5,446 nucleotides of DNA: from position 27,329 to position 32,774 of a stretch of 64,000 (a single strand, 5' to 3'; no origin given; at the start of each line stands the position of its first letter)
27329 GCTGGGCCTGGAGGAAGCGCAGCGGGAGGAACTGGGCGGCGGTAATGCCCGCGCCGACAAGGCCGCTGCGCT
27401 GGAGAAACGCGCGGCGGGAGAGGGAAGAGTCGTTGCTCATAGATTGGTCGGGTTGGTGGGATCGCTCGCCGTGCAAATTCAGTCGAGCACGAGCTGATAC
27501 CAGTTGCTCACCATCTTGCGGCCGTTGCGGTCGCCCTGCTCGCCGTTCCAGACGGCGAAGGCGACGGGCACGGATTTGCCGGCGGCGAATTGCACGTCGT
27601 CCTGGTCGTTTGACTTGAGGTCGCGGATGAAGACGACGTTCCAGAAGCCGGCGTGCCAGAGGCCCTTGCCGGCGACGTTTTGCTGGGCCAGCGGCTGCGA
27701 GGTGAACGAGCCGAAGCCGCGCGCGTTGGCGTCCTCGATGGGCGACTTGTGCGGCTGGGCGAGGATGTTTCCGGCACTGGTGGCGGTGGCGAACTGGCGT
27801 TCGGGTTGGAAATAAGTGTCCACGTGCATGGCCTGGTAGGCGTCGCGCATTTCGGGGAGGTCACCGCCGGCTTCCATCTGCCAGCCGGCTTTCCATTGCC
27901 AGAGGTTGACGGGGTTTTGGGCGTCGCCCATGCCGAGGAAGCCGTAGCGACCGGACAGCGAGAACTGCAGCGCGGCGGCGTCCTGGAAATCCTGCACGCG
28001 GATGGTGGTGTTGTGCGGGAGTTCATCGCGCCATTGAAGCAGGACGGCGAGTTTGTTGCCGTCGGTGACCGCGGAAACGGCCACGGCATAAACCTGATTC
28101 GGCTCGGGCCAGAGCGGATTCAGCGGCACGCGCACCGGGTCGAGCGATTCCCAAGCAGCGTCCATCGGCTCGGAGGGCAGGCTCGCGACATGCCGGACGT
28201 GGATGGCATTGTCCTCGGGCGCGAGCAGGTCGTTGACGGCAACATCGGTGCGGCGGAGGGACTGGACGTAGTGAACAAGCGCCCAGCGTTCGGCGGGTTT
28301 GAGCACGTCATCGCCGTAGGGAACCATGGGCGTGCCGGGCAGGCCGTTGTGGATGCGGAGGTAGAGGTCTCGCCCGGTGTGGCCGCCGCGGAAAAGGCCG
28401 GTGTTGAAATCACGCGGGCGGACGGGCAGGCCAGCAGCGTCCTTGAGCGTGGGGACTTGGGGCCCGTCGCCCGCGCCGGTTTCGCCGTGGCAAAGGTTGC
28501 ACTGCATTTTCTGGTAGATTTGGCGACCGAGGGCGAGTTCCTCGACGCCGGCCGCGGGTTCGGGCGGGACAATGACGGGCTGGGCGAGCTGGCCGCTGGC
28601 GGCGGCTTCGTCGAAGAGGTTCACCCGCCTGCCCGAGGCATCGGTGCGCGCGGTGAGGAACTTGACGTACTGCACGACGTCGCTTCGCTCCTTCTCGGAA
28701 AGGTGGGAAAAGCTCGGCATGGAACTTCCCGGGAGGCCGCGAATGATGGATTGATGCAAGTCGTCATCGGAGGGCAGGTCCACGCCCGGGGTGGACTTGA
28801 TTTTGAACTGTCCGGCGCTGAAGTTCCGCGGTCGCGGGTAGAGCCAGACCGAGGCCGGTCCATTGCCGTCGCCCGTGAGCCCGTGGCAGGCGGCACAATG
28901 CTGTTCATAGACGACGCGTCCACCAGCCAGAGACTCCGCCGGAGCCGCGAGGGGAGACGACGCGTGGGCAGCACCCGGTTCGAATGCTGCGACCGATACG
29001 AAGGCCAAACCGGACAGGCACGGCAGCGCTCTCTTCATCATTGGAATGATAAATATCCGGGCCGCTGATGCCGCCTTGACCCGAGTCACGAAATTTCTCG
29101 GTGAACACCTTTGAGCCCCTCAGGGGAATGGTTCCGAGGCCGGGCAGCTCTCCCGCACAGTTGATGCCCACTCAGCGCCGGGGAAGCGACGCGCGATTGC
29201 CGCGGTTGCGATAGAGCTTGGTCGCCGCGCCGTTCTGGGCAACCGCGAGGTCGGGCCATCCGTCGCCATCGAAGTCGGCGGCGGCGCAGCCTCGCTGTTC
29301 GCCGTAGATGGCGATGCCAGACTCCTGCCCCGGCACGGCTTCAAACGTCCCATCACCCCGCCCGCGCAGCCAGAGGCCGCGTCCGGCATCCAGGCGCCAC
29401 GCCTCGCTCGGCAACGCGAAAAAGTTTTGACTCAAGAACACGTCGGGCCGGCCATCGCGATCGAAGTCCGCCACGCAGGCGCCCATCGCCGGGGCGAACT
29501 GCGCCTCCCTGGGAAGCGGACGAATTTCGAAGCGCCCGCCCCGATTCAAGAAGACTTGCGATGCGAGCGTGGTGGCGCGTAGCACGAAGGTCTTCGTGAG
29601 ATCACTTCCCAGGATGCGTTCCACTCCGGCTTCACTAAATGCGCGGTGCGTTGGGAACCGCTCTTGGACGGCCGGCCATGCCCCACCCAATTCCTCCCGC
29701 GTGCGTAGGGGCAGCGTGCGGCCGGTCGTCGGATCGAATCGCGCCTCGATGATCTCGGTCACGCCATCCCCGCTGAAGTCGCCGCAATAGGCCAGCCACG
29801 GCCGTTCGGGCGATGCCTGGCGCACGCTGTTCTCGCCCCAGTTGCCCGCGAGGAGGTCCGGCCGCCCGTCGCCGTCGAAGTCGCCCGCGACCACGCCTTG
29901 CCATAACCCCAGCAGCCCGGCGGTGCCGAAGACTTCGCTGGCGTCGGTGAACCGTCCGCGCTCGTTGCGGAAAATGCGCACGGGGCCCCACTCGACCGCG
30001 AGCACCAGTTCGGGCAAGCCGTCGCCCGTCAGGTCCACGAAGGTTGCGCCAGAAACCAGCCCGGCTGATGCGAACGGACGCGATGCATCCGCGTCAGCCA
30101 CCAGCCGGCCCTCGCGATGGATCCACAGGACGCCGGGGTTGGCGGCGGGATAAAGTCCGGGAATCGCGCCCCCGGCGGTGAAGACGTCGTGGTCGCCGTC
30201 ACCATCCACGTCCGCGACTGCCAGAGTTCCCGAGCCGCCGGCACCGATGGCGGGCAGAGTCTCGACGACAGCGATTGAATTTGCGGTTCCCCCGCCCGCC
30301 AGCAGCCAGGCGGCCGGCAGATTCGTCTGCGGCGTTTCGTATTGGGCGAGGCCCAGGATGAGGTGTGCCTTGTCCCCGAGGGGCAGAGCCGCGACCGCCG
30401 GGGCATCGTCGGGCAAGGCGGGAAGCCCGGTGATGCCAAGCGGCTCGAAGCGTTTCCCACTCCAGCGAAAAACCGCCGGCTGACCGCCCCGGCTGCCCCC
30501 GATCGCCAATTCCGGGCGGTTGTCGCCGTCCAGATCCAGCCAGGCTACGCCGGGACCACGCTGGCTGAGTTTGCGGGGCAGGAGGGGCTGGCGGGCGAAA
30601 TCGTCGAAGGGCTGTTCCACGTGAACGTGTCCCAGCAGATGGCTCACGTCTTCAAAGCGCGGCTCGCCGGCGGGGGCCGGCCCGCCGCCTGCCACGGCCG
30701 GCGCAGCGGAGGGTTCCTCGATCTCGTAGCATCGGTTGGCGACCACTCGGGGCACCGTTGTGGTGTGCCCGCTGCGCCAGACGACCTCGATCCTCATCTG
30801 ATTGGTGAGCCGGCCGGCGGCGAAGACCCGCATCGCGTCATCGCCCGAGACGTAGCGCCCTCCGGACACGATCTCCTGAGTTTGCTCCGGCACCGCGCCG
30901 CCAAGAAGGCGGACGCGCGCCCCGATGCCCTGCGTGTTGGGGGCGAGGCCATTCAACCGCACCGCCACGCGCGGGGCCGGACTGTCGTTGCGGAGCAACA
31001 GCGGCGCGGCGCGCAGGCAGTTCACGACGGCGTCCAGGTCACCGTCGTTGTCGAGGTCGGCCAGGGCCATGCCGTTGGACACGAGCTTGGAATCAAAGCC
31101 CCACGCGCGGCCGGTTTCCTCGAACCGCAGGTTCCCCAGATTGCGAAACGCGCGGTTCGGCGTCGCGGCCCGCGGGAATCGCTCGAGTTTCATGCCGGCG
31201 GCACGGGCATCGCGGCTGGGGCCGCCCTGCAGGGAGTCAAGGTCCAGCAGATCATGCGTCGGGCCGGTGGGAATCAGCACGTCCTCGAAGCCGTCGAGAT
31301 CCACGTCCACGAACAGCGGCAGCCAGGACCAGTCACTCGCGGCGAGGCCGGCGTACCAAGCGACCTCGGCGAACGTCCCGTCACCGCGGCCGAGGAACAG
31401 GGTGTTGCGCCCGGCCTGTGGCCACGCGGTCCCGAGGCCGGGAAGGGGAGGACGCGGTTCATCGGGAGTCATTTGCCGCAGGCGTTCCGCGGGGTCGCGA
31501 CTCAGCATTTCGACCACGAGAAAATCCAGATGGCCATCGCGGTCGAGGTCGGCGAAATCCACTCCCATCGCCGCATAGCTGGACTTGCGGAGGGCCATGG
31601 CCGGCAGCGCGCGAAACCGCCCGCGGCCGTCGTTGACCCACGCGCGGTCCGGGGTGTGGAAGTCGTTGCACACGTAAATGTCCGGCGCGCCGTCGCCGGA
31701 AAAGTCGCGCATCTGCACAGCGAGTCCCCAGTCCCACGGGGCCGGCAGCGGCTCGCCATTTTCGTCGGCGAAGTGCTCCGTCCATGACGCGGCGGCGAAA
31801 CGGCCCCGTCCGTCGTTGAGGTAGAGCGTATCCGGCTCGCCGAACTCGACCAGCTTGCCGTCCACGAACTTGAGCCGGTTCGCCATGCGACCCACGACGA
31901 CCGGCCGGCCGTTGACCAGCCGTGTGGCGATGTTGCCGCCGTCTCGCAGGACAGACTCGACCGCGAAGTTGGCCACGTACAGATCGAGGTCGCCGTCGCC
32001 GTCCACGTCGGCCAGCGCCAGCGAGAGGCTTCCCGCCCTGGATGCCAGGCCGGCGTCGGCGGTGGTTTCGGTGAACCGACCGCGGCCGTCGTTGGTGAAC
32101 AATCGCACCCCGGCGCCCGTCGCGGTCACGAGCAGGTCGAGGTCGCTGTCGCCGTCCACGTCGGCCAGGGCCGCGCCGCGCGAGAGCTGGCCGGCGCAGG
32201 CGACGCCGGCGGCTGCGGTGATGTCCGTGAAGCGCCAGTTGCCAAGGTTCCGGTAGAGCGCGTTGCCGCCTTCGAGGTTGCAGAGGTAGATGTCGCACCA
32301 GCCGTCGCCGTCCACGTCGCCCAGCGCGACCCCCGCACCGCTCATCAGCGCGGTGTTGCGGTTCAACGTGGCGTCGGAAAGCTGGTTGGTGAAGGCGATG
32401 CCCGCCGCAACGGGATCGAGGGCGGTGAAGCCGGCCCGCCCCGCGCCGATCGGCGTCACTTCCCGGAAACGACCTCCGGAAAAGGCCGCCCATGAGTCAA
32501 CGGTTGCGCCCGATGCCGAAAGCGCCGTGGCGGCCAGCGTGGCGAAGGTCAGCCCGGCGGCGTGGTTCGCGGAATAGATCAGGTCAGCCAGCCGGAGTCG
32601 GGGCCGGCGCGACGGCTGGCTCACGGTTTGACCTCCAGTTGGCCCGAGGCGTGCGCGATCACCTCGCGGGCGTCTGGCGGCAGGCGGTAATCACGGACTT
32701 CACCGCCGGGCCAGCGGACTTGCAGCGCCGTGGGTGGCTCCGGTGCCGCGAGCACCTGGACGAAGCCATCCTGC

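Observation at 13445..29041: A 15.6-kb, 15-gene, single-strand string with serial start/stop overlaps: enzyme, maturation, regulator, surface proteins and importer in one unit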

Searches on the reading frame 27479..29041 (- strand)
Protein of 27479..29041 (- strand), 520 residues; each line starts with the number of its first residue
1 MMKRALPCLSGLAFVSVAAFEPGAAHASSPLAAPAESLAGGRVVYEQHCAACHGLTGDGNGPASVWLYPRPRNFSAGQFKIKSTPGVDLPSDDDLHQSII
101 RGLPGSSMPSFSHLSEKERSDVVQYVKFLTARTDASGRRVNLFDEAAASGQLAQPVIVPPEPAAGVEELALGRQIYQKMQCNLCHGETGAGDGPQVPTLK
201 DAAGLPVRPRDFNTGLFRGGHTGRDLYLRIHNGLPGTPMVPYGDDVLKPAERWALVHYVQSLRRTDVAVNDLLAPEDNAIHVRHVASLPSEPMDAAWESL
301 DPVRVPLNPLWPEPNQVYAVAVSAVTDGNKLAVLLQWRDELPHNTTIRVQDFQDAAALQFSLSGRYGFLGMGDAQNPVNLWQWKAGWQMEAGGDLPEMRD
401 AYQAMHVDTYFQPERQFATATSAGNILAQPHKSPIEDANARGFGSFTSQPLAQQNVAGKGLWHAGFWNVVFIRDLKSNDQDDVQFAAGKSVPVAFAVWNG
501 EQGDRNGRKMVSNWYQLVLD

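Call 5: search_protein_families(library=pfam, proteins=[window:27479-29041:-], max_evalue=0.01)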
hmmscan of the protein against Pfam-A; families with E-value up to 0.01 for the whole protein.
window:27479-29041:- (520 aa): 3 families
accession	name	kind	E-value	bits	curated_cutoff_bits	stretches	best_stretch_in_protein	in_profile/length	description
PF09459.16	EB_dh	-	1e-25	91.6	33.3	1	295-509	2-235/236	Ethylbenzene dehydrogenase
PF00034.26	Cytochrom_C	-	7.3e-24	85.3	21.3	2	170-262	2-89/90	Cytochrome c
PF13442.11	Cytochrome_CBB3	-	3.2e-21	75.9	27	2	38-126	3-68/68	Cytochrome C oxidase, cbb3-type, subunit III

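Call 7: search_protein_families(library=ncbifam, proteins=[window:27479-29041:-], max_evalue=0.01)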
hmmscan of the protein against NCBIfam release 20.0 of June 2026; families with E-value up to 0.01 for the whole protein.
window:27479-29041:- (520 aa): 15 families
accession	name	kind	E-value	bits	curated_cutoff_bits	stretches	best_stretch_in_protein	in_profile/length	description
TIGR03477.1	DMSO_red_II_gam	subfamily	3.7e-35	121.1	169.85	1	287-517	10-204/206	DMSO reductase family type II enzyme, heme b subunit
NF042980.1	EthbenzDh_ebdC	equivalog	3e-15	56.3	400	2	462-512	155-204/214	ethylbenzene dehydrogenase subunit gamma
NF011054.0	PRK14486.1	equivalog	3.6e-15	56.2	447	2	26-129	203-290/294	putative bifunctional cbb3-type cytochrome c oxidase subunit II/cytochrome c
NF033864.1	cytochrome579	equivalog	4.9e-15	55.7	280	2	25-86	35-99/179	cytochrome 579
NF050122.1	bc1_QcrC_actin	exception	6.1e-10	38.8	200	1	17-60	22-63/253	cytochrome bc1 complex diheme cytochrome c subunit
TIGR00782.1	ccoP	equivalog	2.2e-07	30.5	179.95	1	39-133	108-196/285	cytochrome-c oxidase, cbb3-type subunit III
NF045930.1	Cytc6PetJCyano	equivalog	0.00025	21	135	0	30-53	20-43/110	cytochrome c6 PetJ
TIGR02603.1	CxxCH_TIGR02603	domain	0.00074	19.5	68.15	0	39-60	4-25/134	putative heme-binding domain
TIGR04494.1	c550_PedF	equivalog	0.00086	19.2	122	0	33-61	46-74/133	cytochrome c-550 PedF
NF040606.1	CytoC_perox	subfamily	0.0041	16.4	150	0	36-56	296-316/524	di-heme-cytochrome C peroxidase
NF045774.1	cytochro_C551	exception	0.0046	16.9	118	0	35-57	36-60/110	cytochrome c551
NF041895.1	choice_anch_V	domain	0.005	16.9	42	0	30-78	8-53/150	choice-of-anchor V domain-containing protein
NF045773.1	cytochro_C550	exception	0.006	16.5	125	0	41-62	52-74/118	cytochrome c550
NF011055.0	PRK14487.1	subfamily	0.0067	15.9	218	0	171-186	58-73/212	cbb3-type cytochrome c oxidase subunit II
TIGR03872.1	cytochrome_MoxG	equivalog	0.0082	16.3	147.8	0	32-70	38-80/133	cytochrome c(L), periplasmic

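Call 11: search_solved_structures(query=window:27479-29041:-, max_evalue=0.001)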
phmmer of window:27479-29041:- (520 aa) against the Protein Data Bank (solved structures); distinct sequences matched with E-value up to 0.001: 7.
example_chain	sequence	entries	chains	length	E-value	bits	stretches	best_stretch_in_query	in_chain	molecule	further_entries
6h5l_B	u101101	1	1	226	8.6e-45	156.7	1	34-264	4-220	Conserved hypothetical cytochrome protein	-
7b04_C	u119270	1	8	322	4.5e-31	111.4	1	293-519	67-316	Nitrite oxidoreductase subunit C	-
2ivf_C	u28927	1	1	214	5.3e-11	45.2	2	459-513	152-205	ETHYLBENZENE DEHYDROGENASE GAMMA-SUBUNIT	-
6lod_E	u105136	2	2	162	3.6e-07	32.5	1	22-75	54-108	Cytochrome c domain-containing protein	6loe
6f0k_E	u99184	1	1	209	1.2e-05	27.5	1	157-269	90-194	Quinol:cytochrome c oxidoreductase monoheme cytochrome subunit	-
9vr0_A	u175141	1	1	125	4.6e-05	25.6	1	24-67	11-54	Cytochrome c552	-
7o9u_A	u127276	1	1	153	8e-05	24.8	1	24-69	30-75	Cytochrome c552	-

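Call 46: search_solved_structures(query=window:27479-29041:-, max_evalue=1e-20, show_alignments=2)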
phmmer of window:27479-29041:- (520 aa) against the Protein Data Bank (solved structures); distinct sequences matched with E-value up to 1e-20: 2.
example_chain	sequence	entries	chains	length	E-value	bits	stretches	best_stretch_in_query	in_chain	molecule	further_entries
6h5l_B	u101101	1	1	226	8.6e-45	156.7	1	34-264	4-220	Conserved hypothetical cytochrome protein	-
7b04_C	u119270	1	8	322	4.5e-31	111.4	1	293-519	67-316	Nitrite oxidoreductase subunit C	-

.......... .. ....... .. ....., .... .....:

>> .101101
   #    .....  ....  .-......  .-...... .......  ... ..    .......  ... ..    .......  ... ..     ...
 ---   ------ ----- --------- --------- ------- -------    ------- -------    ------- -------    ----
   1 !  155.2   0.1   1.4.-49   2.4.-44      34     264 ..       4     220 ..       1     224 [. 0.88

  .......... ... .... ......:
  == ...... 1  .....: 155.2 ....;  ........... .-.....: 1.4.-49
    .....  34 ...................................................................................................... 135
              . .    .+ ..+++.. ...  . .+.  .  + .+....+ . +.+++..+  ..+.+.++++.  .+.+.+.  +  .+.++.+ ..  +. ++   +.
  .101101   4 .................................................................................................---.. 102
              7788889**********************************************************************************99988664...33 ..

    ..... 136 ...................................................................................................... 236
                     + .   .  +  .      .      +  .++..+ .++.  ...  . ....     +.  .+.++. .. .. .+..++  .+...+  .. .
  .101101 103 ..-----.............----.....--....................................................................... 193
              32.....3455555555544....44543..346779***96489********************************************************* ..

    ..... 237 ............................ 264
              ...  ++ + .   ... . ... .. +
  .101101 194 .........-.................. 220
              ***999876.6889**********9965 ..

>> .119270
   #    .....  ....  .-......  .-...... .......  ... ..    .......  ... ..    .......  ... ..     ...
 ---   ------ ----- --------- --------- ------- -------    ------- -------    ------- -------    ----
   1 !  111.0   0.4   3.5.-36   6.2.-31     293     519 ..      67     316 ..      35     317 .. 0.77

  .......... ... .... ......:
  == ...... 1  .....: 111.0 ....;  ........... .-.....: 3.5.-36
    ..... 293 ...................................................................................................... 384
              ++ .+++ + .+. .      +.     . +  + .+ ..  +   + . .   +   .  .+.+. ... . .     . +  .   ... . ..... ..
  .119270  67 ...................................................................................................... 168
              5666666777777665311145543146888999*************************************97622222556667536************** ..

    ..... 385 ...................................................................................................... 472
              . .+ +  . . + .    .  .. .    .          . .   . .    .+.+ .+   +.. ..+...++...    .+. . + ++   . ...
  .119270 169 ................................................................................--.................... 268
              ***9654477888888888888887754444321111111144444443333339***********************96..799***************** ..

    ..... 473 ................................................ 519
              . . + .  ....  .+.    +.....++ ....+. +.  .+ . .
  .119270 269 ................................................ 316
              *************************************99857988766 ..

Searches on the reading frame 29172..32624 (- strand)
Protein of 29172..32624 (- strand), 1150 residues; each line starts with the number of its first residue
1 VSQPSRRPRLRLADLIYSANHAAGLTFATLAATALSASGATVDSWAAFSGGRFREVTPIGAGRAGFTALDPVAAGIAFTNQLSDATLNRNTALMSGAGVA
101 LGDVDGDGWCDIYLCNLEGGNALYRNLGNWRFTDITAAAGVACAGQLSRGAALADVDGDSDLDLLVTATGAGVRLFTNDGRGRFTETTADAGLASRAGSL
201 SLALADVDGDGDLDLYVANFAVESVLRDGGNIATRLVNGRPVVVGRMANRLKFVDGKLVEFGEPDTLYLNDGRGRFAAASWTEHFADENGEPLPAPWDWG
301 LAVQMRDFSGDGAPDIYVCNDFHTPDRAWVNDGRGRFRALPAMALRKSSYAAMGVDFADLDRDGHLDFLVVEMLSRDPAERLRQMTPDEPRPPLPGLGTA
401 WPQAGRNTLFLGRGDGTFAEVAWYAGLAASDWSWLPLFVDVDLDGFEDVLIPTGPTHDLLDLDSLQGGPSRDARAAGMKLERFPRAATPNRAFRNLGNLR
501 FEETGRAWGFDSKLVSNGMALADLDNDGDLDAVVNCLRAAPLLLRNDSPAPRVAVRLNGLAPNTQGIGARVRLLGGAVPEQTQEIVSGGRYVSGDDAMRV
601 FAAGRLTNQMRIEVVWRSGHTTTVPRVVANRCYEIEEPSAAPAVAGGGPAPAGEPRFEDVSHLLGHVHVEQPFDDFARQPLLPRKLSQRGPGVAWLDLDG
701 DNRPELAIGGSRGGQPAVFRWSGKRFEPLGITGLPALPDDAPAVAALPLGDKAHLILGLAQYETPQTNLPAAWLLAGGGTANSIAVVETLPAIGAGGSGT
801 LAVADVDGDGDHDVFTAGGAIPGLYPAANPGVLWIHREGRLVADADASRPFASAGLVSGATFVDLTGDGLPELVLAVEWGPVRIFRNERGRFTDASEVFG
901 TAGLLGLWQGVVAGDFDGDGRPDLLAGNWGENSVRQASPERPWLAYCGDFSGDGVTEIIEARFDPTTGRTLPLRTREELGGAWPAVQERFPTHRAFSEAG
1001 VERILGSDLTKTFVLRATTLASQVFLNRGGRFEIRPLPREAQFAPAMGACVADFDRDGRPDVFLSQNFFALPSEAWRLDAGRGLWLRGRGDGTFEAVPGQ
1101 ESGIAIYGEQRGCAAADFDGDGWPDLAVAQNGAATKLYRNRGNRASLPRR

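Call 6: search_protein_families(library=pfam, proteins=[window:29172-32624:-], max_evalue=0.01)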
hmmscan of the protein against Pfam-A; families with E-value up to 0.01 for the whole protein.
window:29172-32624:- (1150 aa): 5 families
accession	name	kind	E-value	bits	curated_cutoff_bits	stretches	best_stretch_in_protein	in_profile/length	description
PF13517.12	FG-GAP_3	-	4e-87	287.2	26.9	12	864-925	1-60/61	FG-GAP-like repeat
PF01839.29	FG-GAP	-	1.6e-34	117.7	22.1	3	908-928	2-22/37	FG-GAP repeat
PF07593.17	UnbV_ASPIC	-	7.2e-09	35.8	23.4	1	566-632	1-66/68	ASPIC and UnbV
PF16743.10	PliI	-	2e-06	27.9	27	0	131-172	43-83/123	Periplasmic lysozyme inhibitor of I-type lysozyme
PF14783.12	BBS2_Mid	-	6.7e-06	26.6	27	0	152-180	3-31/108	Ciliary BBSome complex subunit 2, middle region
